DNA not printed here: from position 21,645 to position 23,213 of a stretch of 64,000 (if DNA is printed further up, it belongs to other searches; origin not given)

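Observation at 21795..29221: RuBisCO-like protein translationally coupled to a DUF1537 kinase, in a cluster with an IlvD-type dehydratase - not one of the acid-sugar routes I know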

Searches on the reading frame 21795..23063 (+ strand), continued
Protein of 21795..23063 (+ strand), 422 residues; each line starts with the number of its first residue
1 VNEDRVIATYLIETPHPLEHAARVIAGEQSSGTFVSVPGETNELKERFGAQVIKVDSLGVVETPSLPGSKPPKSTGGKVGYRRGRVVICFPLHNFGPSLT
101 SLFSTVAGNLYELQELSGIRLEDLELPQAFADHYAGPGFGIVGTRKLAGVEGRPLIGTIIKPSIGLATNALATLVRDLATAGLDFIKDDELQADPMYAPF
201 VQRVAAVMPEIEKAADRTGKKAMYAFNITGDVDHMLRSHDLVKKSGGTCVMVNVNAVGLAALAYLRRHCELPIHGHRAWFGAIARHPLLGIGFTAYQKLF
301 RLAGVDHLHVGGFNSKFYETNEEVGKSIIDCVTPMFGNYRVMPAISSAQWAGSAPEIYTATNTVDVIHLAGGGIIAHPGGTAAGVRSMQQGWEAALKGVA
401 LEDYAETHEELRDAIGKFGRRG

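Call 44: search_solved_structures(query=window:21795-23063:+, max_evalue=1e-55, show_alignments=5)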
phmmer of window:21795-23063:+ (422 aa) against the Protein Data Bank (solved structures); distinct sequences matched with E-value up to 1e-55: 9.
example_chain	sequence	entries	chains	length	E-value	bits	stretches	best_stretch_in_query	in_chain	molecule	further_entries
3nwr_A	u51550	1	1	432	4.4e-118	398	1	2-421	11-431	A rubisco-like protein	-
1tel_A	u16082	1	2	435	8.9e-61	209.3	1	5-414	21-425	ribulose bisphosphate carboxylase, large subunit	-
1ykw_A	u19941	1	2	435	1.2e-60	208.8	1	5-414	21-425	RuBisCO-like protein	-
8dht_A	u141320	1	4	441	5.1e-59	203.5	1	86-420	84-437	Ribulose bisphosphate carboxylase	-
2qyg_A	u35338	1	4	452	9.9e-57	195.9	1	19-421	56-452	Ribulose bisphosphate carboxylase-like protein 2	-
3kdo_A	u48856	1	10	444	1.4e-56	195.4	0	86-419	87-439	Ribulose bisphosphate carboxylase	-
3a13_A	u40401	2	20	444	2.1e-56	194.9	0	86-315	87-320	Ribulose bisphosphate carboxylase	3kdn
1geh_A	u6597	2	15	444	3.1e-56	194.3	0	86-313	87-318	RIBULOSE-1,5-BISPHOSPHATE CARBOXYLASE/OXYGENASE | Ribulose bisphosphate carboxylase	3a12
3wqp_A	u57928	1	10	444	5.8e-56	193.4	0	86-313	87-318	Ribulose bisphosphate carboxylase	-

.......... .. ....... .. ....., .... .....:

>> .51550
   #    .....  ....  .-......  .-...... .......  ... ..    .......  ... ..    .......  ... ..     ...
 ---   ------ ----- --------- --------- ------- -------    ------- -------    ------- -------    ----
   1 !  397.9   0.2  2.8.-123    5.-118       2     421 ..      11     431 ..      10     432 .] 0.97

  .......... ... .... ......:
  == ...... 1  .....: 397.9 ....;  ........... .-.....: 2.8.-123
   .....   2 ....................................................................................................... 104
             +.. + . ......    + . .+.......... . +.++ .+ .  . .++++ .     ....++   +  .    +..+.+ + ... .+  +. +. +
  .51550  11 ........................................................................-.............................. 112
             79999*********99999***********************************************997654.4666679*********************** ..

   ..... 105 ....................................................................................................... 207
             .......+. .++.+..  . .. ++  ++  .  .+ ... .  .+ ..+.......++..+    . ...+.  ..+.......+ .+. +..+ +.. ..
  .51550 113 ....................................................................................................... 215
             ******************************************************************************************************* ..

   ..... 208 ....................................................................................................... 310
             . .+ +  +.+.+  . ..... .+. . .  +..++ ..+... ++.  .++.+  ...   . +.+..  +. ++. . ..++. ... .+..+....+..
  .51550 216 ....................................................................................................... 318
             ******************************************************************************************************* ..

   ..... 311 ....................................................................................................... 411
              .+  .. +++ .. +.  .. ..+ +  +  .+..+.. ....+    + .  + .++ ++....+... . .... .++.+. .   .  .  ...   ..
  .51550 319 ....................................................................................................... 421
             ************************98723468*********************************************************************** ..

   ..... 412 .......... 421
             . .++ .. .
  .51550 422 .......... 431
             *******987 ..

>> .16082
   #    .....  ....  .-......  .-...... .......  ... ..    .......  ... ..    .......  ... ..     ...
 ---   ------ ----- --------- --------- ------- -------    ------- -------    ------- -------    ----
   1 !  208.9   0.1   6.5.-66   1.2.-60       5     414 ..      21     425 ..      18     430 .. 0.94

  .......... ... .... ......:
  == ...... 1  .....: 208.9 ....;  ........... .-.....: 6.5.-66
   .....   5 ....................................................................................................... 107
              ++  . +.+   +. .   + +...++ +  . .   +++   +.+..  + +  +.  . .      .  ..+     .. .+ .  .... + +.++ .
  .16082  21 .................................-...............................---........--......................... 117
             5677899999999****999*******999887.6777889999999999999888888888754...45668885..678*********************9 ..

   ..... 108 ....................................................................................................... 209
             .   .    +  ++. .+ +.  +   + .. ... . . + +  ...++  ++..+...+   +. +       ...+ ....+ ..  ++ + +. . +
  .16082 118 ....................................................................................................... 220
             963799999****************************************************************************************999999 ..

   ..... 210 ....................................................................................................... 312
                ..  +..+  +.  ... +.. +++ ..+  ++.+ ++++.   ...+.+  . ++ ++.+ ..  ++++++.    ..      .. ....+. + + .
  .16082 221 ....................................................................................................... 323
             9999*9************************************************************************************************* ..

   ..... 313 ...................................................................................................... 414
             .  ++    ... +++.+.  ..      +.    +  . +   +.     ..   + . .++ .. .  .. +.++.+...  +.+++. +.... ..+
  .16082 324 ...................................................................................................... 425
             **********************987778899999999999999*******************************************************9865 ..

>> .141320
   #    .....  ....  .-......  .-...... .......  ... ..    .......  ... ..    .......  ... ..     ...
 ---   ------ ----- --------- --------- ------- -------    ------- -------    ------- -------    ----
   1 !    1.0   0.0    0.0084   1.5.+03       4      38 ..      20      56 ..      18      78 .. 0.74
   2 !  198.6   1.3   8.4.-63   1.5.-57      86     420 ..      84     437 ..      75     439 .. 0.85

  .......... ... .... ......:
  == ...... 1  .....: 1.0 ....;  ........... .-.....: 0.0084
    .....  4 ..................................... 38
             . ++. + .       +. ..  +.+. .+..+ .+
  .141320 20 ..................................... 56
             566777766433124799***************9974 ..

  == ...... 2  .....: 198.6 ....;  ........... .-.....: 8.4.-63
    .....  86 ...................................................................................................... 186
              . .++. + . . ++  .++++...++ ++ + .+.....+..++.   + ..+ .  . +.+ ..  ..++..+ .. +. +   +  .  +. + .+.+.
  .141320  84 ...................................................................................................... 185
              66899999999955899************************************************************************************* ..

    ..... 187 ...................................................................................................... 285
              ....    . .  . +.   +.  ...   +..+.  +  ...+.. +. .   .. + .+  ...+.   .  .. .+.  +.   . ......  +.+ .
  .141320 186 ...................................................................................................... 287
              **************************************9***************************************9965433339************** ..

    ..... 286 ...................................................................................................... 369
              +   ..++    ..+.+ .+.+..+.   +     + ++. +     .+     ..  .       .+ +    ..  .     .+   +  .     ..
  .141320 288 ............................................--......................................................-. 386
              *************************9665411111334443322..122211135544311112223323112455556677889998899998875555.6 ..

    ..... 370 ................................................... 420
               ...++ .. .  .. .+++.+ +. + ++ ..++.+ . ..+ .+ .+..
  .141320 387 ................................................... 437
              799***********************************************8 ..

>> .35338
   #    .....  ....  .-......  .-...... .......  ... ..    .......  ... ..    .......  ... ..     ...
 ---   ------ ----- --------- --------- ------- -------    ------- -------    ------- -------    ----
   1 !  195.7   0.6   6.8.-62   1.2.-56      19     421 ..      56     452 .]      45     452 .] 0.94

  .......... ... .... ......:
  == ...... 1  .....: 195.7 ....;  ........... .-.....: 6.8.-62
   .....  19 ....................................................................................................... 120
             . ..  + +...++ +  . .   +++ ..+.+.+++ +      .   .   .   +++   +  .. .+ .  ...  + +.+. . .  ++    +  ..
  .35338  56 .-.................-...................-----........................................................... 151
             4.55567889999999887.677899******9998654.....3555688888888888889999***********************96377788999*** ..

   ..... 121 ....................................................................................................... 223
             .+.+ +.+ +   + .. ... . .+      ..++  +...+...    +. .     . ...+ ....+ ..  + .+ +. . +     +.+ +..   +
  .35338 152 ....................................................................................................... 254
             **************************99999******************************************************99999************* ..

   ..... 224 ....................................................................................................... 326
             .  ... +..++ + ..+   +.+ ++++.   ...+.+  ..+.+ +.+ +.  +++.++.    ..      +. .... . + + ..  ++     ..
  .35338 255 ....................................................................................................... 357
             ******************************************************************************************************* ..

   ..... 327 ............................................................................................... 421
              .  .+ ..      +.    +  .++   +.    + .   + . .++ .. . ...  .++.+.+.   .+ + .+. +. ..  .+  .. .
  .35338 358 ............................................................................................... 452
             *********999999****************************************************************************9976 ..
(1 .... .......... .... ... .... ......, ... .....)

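Call 53: search_dna_similar(query=window:21795-23063:+, collection=plasmids, mode=protein, max_rows=60, max_evalue=1e-40, rows=spread)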
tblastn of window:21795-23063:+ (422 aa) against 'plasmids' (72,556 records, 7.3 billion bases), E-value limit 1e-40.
Records with a match: 307; places in all: 313; records where one place covers at least 80% of the query: 307.
Best place of each record, by identity: <60% 307.
By first word of the organism name: Rhizobium 142; Sinorhizobium 77; Shinella 9; Azospirillum 8; Roseibium 6; Burkholderia 5; Bradyrhizobium 4; Paracoccus 4; Labrenzia 4; Cupriavidus 3; and 33 more.
By predicted mobility (MOB-suite, as given by PLSDB): non-mobilizable 134; conjugative 102; mobilizable 71.
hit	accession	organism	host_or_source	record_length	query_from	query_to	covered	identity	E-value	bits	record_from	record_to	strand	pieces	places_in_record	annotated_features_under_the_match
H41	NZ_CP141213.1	Sinorhizobium meliloti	alfalfa,Isolate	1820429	3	419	99%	54.9%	1e-132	427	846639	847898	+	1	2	none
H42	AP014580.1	Burkholderia sp. RPE67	Riptortus pedestris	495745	8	418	97%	54.0%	4e-120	391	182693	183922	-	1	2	ribulose-bisphosphate carboxylase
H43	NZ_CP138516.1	Variovorax paradoxus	Legume root,PacBio whole genome assembly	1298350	3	415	98%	52.8%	1e-109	361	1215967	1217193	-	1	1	none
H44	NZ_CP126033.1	Bradyrhizobium elkanii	Glycine max,soybean,root nodule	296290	8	419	98%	52.4%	1e-117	384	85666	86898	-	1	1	ribulose-bisphosphate carboxylase large subunit family protein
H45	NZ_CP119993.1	Halomarina sp. PSR21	cell culture,saline soil from Tarim ...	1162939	5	421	99%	51.4%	7e-117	382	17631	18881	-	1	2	record has no annotation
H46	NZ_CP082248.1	Natrinema sp. SYSU A 869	cell culture,salt lake sediment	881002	5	419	98%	51.2%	9e-104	403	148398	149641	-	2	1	RuBisCO large subunit C-terminal-like domain-containing protein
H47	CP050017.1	Haloarcula sp. JP-L23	-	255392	5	419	98%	50.4%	1e-125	407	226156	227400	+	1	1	ribulose 1,5-bisphosphate carboxylase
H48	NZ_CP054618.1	Azospirillum oryzae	cell culture,soil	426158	5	411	96%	50.2%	8e-113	370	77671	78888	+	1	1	ribulose-bisphosphate carboxylase large subunit family protein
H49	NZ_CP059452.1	Azospirillum brasilense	Prokaryotes,soil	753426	1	419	99%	48.7%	2e-111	366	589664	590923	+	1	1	ribulose-bisphosphate carboxylase large subunit family protein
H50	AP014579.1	Burkholderia sp. RPE67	Riptortus pedestris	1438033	4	415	98%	49.3%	6e-105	348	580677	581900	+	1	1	ribulose-bisphosphate carboxylase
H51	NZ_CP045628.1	Roseibium aggregatum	-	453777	5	421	99%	48.2%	6e-101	336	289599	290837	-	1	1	ribulose-bisphosphate carboxylase large subunit family protein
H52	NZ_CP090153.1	Roseivivax marinus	Bathymodiolus marisindicus,single cell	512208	4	421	99%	47.9%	2e-106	352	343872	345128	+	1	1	ribulose-bisphosphate carboxylase large subunit family protein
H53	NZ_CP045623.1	Roseibium aggregatum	-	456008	5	421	99%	47.9%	2e-99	332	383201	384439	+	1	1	ribulose-bisphosphate carboxylase large subunit family protein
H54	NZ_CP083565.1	Sulfitobacter sp. W027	-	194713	4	419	99%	47.0%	2e-104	347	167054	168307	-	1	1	ribulose-bisphosphate carboxylase large subunit family protein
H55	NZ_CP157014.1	Paracoccus marcusii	Halophytes,cell culture,Suaeda maritima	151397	8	421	98%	46.6%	6e-103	342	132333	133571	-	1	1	RuBisCO large subunit C-terminal-like domain-containing protein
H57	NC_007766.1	Rhizobium etli CFN 42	-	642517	6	418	98%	44.5%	4e-104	345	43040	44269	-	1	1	oiaX: 3-oxo-isoapionate-4-phosphate decarboxylase OiaX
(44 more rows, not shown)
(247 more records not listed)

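Call 54: get_annotated_region(hit=H57, flank=9000)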
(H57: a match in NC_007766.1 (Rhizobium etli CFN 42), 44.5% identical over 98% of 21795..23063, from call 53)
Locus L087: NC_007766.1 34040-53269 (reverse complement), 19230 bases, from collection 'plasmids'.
description: Rhizobium etli CFN 42 plasmid p42f, complete sequence
organism: Rhizobium etli CFN 42 (NCBI taxid 347834)
taxonomy: Bacteria; Pseudomonadota; Alphaproteobacteria; Hyphomicrobiales; Rhizobiaceae; Rhizobium; Rhizobium etli; Rhizobium etli CFN 42
host: -; source: -; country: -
typing (MOB-suite, as given by PLSDB): non-mobilizable
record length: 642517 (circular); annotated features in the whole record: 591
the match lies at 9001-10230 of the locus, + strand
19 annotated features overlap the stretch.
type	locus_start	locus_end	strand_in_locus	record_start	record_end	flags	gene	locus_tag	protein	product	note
CDS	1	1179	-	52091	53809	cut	-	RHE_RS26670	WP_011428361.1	GH32 C-terminal domain-containing protein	-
CDS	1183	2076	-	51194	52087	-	-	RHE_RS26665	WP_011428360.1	carbohydrate ABC transporter permease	GO:0008643 - carbohydrate transport [Evidence IEA]; GO:0055085 - transmembrane transport [Evidence IEA]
CDS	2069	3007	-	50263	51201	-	-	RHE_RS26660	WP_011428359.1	sugar ABC transporter permease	-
CDS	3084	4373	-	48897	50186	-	-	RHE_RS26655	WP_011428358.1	sugar ABC transporter substrate-binding protein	-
CDS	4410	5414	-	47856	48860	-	-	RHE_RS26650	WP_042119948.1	LacI family DNA-binding transcriptional regulator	-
CDS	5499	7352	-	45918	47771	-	-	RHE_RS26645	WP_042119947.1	ABC transporter ATP-binding protein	-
CDS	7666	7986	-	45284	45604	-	-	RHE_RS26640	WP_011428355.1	hypothetical protein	-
CDS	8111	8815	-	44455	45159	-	-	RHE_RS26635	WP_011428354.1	transcriptional regulator NanR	-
CDS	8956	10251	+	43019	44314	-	oiaX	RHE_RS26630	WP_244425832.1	3-oxo-isoapionate-4-phosphate decarboxylase OiaX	GO:0005975 - carbohydrate metabolic process [Evidence IEA]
CDS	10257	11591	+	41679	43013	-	-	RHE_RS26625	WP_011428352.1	four-carbon acid sugar kinase family protein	-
CDS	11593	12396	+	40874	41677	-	-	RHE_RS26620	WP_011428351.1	triose-phosphate isomerase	-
CDS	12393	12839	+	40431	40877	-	-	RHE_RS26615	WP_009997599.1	RpiB/LacA/LacB family sugar-phosphate isomerase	-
CDS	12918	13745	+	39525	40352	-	-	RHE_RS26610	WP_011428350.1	phosphogluconate dehydrogenase C-terminal domain-containing protein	-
CDS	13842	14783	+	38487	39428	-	-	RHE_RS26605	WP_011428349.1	D-ribose ABC transporter substrate-binding protein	-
CDS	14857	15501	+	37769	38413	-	-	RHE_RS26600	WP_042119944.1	DUF2291 domain-containing protein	-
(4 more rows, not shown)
